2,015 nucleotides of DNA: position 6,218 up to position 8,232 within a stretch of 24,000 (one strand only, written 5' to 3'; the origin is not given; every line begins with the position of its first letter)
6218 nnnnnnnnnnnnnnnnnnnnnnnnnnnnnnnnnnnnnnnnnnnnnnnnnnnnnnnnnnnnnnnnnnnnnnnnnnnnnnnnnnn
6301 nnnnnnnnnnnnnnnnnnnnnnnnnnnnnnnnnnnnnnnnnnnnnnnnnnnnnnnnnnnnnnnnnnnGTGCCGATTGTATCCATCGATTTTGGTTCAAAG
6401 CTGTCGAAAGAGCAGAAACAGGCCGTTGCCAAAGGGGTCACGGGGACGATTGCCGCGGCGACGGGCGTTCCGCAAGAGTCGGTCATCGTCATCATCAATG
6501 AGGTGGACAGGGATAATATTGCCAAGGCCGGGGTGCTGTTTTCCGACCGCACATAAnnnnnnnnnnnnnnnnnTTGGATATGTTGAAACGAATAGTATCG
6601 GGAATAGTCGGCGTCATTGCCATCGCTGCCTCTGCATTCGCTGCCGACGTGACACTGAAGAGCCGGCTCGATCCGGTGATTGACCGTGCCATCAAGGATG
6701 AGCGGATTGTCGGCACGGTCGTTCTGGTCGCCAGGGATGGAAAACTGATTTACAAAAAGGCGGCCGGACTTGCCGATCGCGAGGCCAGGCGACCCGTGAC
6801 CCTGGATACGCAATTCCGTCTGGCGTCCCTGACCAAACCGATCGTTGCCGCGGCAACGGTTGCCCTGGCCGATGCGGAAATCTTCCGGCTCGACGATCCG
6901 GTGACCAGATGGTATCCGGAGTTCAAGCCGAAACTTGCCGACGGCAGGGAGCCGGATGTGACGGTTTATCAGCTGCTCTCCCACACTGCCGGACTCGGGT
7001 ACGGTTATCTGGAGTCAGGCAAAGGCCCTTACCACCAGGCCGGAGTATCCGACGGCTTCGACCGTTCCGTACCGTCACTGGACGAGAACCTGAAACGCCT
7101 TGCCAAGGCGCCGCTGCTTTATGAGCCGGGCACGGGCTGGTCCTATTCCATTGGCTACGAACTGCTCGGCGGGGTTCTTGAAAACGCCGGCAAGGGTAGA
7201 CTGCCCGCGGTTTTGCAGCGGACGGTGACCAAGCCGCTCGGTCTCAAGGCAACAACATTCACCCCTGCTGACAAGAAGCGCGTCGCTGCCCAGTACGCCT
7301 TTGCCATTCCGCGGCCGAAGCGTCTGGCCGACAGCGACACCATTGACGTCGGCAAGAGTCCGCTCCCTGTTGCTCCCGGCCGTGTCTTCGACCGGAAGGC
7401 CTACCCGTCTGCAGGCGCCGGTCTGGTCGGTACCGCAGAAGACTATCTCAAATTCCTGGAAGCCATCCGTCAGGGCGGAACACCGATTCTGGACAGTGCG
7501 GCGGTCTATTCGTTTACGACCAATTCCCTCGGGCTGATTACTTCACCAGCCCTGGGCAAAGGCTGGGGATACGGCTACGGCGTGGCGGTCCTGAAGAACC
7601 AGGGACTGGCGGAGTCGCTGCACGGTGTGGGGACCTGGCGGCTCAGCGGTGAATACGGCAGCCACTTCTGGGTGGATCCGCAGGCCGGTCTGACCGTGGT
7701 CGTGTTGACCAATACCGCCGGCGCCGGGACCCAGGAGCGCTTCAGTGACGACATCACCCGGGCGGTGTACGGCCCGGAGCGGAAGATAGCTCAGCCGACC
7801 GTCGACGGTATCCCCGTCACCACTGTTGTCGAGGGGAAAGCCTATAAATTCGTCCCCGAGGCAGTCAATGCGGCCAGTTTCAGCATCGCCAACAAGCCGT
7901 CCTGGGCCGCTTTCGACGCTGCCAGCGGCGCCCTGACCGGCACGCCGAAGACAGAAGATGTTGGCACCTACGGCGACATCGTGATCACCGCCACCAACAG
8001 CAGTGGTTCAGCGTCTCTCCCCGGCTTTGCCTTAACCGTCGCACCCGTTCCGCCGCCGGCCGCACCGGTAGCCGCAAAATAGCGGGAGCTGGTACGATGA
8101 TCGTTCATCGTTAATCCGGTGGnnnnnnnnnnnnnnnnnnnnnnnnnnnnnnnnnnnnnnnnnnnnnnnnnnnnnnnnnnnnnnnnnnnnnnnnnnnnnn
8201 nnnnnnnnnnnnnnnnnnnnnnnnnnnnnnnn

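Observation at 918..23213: System-level hypothesis: a SAM/methionine-responsive regulon coupling nitrogenase-like reductases, methyltransferases and sulfur/selenium activation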

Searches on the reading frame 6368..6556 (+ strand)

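Call 50: search_protein_families(library=ncbifam, proteins=[window:6368-6556:+], max_evalue=0.00001)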
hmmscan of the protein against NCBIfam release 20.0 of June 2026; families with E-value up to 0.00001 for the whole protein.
window:6368-6556:+ (62 aa): 6 families
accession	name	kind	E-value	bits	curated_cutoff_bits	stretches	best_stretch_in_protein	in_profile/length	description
NF041920.1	DmpI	equivalog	9.5e-16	57.4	70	1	1-60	1-59/59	4-oxalocrotonate tautomerase DmpI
NF002571.1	PRK02220.1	equivalog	4.6e-14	52.1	55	1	1-60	1-60/61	2-hydroxymuconate tautomerase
NF001966.0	PRK00745.1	equivalog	5.6e-11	42.2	80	1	1-61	1-61/62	4-oxalocrotonate tautomerase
TIGR00013.1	taut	subfamily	1.1e-10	41.5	56.9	1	1-61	1-62/64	2-hydroxymuconate tautomerase family protein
NF002622.0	PRK02289.1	equivalog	7.5e-10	38.9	103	1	1-46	1-46/60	4-oxalocrotonate tautomerase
NF002524.0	PRK01964.1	equivalog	3.2e-08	33.5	86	1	1-48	1-48/64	4-oxalocrotonate tautomerase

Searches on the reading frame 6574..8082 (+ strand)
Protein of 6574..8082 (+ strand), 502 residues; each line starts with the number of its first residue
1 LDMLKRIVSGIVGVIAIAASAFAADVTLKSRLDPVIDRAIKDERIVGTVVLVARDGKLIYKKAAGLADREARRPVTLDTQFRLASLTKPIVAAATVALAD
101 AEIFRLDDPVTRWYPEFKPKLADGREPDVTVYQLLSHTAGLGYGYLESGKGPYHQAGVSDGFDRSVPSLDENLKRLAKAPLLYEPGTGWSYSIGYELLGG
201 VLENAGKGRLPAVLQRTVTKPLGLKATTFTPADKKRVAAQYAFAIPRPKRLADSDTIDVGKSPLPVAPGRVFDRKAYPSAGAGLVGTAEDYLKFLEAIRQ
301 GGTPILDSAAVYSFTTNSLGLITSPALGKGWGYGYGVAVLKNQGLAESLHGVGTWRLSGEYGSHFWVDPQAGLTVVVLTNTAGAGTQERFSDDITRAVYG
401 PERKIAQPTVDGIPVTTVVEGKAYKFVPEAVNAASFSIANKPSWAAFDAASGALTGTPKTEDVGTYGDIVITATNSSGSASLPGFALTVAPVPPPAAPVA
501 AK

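Call 7: search_protein_families(library=pfam, proteins=[window:6574-8082:+])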
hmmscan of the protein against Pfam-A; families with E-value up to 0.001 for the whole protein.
window:6574-8082:+ (502 aa): 2 families
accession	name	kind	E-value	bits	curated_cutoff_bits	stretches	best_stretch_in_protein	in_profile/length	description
PF00144.29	Beta-lactamase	-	9.8e-66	222.6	27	1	34-385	3-314/329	Beta-lactamase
PF05345.18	He_PIG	-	2.4e-09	37.9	24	1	408-490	2-96/96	Putative Ig domain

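Call 50: search_protein_families(library=ncbifam, proteins=[window:6574-8082:+], max_evalue=0.00001)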
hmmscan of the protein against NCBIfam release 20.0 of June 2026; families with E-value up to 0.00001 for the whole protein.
window:6574-8082:+ (502 aa): 38 families (the best 25 are shown)
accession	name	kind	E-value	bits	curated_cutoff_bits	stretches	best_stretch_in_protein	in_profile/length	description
NF052559.1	MthAcHydAcmB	equivalog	1.5e-26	93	550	1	27-297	5-268/391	methyl acetate hydrolase AcmB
NF007943.0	PRK10662.1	equivalog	3.1e-21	75.4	266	1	18-235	23-230/380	D-alanyl-D-alanine-carboxypeptidase/endopeptidase AmpH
NF002968.0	PRK03642.1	equivalog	3.6e-18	65.6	385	1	28-381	39-395/432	penicillin binding protein PBP4B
NF045671.1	blaPNC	exception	3.4e-13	49.2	750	1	27-308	44-283/401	PNC family class C beta-lactamase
NF033085.1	bla_class_C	equivalog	1.7e-10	40.2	415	1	28-140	4-111/356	class C beta-lactamase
NF012172.1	FOX-MOX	exception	2.6e-10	39.8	700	1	5-140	5-136/382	FOX/MOX family class C beta-lactamase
NF012173.1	CMY2-MIR-ACT-EC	exception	2.6e-10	39.7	680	1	4-140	2-135/380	CMY2/MIR/ACT/EC family class C beta-lactamase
NF041665.1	blaPSZ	exception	9.9e-10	38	850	1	16-140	15-134/379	PSZ family class C beta-lactamase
NF000185.2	BlaEC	exception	1.2e-09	37.6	850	1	14-140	10-131/377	BlaEC family class C beta-lactamase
NF009622.0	PRK13128.1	equivalog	1.6e-09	36.8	443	1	33-231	10-194/518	D-aminopeptidase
NF012102.1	blaDHA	exception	1.8e-09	37.1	800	1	11-140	10-134/379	DHA family class C beta-lactamase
NF000239.3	MOX_CMY1_fam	exception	2.4e-09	36.9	770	1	4-123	4-126/383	CMY-1/MOX family class C beta-lactamase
NF000399.2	blaFOX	exception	3.5e-09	36.1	850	1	12-139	12-135/382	FOX family cephalosporin-hydrolyzing class C beta-lactamase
NF000385.4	blaACT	exception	4.7e-09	35.7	810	1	14-124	11-123/380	ACT family cephalosporin-hydrolyzing class C beta-lactamase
NF038366.1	blaSFDC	exception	6.9e-09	35.2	840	1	3-140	1-135/382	SFDC family class C beta-lactamase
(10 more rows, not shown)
